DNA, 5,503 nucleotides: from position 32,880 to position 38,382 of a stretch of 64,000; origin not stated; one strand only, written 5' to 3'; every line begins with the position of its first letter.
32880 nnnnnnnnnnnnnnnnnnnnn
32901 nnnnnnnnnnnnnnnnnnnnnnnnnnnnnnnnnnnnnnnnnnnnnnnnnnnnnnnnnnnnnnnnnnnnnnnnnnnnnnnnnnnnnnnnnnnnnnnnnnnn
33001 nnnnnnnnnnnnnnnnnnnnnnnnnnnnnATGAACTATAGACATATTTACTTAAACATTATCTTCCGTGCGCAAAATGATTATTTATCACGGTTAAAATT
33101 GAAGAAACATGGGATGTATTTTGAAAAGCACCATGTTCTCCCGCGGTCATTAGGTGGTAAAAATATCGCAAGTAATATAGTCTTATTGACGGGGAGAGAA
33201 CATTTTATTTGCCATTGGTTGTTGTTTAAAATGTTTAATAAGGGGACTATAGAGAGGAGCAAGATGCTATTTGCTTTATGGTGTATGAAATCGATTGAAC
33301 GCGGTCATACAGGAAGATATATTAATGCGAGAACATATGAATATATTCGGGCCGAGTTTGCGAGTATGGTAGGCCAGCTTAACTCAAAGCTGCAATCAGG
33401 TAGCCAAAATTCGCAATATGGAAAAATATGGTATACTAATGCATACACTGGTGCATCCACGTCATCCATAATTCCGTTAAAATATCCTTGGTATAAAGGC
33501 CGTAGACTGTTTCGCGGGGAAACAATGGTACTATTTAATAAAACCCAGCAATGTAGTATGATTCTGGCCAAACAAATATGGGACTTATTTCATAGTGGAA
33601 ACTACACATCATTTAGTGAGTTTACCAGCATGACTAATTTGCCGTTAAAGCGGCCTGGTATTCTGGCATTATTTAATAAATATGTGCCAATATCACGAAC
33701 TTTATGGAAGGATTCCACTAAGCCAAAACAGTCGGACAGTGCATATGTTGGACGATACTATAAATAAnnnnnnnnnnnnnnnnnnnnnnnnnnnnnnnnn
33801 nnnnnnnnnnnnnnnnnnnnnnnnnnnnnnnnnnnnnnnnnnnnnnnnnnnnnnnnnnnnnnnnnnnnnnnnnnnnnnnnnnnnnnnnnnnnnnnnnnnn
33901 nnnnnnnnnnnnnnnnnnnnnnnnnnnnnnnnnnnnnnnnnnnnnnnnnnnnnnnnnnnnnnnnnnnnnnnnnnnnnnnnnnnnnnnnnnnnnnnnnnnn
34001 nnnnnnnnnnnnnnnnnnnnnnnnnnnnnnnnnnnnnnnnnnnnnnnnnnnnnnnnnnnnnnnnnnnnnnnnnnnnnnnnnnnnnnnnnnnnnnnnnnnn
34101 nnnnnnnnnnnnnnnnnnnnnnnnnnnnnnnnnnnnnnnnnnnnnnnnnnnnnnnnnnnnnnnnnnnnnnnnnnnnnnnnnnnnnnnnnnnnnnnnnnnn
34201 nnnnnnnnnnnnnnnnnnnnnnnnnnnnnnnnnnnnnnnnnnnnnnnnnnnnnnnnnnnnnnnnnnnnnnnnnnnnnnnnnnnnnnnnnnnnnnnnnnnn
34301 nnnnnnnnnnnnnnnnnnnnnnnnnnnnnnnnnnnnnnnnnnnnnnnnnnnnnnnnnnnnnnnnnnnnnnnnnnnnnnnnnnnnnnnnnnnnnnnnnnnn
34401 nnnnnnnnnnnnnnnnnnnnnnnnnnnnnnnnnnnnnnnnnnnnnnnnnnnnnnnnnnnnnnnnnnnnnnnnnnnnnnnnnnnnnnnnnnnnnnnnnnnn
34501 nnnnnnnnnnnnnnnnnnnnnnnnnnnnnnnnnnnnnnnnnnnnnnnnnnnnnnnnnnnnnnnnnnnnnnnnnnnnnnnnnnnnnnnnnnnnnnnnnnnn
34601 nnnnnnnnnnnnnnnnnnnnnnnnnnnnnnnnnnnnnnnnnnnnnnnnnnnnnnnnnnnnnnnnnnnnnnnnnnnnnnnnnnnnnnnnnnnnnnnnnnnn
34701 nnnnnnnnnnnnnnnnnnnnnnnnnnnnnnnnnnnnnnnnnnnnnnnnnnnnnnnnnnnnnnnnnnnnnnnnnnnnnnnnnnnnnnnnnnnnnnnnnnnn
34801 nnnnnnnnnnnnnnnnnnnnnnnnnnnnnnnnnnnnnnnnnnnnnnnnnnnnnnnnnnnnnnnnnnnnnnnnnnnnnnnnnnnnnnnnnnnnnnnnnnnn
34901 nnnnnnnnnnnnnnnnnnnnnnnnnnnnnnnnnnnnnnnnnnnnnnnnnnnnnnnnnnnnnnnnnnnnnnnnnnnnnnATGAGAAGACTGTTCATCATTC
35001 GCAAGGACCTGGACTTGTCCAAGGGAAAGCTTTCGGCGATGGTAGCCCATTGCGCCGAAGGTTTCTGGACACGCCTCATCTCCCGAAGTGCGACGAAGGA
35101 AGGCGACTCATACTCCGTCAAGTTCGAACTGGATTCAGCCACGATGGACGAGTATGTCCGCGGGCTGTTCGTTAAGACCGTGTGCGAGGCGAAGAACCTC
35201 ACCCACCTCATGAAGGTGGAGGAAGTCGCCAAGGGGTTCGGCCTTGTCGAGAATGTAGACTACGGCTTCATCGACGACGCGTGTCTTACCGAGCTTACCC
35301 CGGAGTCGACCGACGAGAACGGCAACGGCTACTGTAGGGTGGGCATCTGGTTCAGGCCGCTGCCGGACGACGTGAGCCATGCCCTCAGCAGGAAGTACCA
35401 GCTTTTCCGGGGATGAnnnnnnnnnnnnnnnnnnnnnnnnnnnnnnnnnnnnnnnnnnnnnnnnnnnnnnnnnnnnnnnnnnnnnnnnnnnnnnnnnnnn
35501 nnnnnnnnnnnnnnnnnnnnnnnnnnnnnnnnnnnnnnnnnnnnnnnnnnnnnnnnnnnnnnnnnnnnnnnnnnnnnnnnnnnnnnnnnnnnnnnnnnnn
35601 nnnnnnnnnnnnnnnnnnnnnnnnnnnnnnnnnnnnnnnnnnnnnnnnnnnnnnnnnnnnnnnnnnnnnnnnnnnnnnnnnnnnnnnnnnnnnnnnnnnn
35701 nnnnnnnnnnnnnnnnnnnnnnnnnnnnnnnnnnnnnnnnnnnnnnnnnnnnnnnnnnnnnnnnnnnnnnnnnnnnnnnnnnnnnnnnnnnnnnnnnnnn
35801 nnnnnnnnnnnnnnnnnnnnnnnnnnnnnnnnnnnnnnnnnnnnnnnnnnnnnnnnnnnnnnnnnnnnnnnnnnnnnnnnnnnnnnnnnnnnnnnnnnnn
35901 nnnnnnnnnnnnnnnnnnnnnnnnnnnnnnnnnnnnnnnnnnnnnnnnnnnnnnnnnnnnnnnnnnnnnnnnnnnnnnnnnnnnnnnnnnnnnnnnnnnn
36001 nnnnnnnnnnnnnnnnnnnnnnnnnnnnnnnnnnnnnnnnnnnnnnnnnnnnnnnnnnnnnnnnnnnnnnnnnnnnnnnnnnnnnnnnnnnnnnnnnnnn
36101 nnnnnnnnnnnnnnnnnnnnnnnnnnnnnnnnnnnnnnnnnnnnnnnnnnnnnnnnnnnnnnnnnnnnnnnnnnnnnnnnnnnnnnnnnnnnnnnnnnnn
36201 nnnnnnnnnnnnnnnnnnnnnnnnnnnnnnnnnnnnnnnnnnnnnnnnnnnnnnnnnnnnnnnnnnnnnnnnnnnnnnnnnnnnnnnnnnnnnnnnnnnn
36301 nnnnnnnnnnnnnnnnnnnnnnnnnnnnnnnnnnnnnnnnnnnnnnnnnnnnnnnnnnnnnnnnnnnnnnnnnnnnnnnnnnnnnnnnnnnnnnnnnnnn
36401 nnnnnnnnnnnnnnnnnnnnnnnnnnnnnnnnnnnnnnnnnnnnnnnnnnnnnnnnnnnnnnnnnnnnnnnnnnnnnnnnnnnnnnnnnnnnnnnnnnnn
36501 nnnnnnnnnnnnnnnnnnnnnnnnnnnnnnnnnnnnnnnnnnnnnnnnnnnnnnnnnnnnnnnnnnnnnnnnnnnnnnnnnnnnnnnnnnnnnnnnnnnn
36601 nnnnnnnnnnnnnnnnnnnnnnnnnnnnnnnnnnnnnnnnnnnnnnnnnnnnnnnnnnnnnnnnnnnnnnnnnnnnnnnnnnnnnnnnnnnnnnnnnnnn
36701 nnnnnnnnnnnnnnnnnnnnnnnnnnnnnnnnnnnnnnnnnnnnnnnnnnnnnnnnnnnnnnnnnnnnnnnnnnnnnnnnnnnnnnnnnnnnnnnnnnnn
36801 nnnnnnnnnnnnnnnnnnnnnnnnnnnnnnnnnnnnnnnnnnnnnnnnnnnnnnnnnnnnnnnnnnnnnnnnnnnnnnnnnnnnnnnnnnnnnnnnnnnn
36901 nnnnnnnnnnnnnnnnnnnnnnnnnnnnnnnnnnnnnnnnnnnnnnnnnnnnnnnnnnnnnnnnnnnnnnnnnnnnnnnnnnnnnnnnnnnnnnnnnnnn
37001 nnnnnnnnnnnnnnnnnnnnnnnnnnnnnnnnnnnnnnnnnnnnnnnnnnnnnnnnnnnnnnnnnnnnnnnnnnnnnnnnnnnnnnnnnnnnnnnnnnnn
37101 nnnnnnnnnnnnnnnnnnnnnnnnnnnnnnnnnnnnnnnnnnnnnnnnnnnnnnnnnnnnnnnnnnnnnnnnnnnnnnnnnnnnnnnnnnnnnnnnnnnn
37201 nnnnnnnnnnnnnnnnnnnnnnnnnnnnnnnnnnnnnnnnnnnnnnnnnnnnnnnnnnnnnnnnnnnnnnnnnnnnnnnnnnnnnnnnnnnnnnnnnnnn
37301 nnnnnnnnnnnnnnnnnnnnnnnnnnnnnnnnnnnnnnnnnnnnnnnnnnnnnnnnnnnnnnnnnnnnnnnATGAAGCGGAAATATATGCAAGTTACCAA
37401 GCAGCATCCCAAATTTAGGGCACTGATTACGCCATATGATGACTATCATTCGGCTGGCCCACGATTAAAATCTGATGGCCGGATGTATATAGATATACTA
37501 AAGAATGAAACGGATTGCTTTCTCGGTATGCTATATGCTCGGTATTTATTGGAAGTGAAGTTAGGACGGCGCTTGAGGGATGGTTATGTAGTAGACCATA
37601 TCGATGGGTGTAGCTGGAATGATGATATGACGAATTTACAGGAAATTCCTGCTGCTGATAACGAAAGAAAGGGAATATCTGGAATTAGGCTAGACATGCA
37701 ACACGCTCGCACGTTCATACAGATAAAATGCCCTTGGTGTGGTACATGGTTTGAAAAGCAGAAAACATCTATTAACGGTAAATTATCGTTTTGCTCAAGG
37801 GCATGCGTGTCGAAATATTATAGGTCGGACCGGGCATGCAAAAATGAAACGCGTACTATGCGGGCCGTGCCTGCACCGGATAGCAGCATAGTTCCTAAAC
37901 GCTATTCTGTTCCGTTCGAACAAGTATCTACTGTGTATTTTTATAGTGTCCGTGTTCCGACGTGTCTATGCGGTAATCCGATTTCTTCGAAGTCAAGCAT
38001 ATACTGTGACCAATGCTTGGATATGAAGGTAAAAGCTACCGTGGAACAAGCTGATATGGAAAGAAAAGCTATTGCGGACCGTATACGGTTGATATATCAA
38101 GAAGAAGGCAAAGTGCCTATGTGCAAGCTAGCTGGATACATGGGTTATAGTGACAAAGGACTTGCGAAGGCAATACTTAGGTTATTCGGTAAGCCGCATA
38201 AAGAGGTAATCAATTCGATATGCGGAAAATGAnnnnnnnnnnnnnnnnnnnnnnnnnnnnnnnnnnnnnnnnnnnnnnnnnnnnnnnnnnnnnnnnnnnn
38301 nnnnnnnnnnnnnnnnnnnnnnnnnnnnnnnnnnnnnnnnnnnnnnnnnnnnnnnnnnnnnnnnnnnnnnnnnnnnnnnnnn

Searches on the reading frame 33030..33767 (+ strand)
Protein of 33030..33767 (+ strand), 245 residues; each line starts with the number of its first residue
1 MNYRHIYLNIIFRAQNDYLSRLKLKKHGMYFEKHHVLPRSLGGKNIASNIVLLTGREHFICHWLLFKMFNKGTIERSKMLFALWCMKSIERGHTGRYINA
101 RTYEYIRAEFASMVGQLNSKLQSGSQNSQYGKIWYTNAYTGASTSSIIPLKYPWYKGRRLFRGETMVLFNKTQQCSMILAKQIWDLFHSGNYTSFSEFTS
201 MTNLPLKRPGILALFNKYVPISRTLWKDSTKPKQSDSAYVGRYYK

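Call 9: search_protein_families(library=pfam, proteins=[window:33030-33767:+], max_evalue=0.001)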
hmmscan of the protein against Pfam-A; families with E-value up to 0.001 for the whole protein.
window:33030-33767:+ (245 aa): 0 families

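Call 72: search_protein_families(library=phrogs, proteins=[window:33030-33767:+], max_evalue=0.001)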
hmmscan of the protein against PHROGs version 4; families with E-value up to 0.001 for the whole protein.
window:33030-33767:+ (245 aa): 3 families
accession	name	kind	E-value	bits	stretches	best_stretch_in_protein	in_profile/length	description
phrog_655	-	DNA, RNA and nucleotide metabolism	1.1e-32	115.3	1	1-134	27-146/343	homing endonuclease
phrog_10088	-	DNA, RNA and nucleotide metabolism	1.1e-06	29.2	1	1-70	1-64/331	homing endonuclease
phrog_12434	-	DNA, RNA and nucleotide metabolism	0.00023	21.8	1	17-105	22-109/292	HNH endonuclease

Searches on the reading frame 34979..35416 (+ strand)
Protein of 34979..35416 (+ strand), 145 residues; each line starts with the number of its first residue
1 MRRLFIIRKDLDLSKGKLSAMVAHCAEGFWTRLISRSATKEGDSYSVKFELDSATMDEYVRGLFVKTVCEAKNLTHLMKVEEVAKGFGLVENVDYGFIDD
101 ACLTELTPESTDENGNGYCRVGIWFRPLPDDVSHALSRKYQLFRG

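Call 54: search_protein_families(library=pfam, proteins=[window:34979-35416:+], max_evalue=0.01)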
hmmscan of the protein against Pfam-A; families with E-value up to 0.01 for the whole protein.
window:34979-35416:+ (145 aa): 1 family
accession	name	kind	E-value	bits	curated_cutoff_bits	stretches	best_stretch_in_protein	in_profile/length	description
PF01981.21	PTH2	-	2.2e-09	38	23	1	4-141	4-113/115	Peptidyl-tRNA hydrolase PTH2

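Call 84: search_protein_families(library=ncbifam, proteins=[window:34979-35416:+], max_evalue=0.001)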
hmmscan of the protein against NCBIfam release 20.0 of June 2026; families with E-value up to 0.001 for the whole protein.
window:34979-35416:+ (145 aa): 2 families
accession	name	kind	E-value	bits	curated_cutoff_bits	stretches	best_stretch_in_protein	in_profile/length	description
NF003314.0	PRK04322.1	equivalog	4.7e-09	36.4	126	1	2-110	4-93/117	peptidyl-tRNA hydrolase Pth2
TIGR00283.1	arch_pth2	equivalog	3.8e-07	30.4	82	1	1-110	1-91/115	aminoacyl-tRNA hydrolase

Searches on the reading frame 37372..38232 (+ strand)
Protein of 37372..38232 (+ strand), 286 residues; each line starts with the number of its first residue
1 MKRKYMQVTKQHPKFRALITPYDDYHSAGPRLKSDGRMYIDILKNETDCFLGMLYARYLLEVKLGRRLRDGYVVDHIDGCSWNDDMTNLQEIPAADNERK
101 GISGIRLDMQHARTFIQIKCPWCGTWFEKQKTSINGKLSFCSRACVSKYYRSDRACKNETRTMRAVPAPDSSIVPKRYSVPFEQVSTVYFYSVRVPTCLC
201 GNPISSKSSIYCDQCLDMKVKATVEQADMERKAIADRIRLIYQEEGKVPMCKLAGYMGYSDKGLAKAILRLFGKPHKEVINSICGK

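Call 9: search_protein_families(library=pfam, proteins=[window:37372-38232:+], max_evalue=0.001)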
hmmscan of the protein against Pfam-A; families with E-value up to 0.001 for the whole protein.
window:37372-38232:+ (286 aa): 1 family
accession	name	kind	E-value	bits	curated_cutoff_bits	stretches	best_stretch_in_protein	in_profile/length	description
PF13392.12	HNH_3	-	1.3e-05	25.2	24.8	1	63-99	11-46/46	HNH endonuclease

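Call 72: search_protein_families(library=phrogs, proteins=[window:37372-38232:+], max_evalue=0.001)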
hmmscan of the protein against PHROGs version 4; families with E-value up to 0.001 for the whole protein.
window:37372-38232:+ (286 aa): 5 families
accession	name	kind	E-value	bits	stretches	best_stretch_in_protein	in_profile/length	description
phrog_14913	-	DNA, RNA and nucleotide metabolism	3.1e-21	77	1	20-162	7-144/149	HNH endonuclease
phrog_15471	-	DNA, RNA and nucleotide metabolism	7.6e-09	36.7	1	57-162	36-143/183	HNH endonuclease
phrog_1271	-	DNA, RNA and nucleotide metabolism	0.00028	21.4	0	113-211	208-279/361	HNH endonuclease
phrog_10730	-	DNA, RNA and nucleotide metabolism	0.00029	21.6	1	21-98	60-138/234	HNH endonuclease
phrog_4578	-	DNA, RNA and nucleotide metabolism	0.00095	20.1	0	68-98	26-56/130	HNH endonuclease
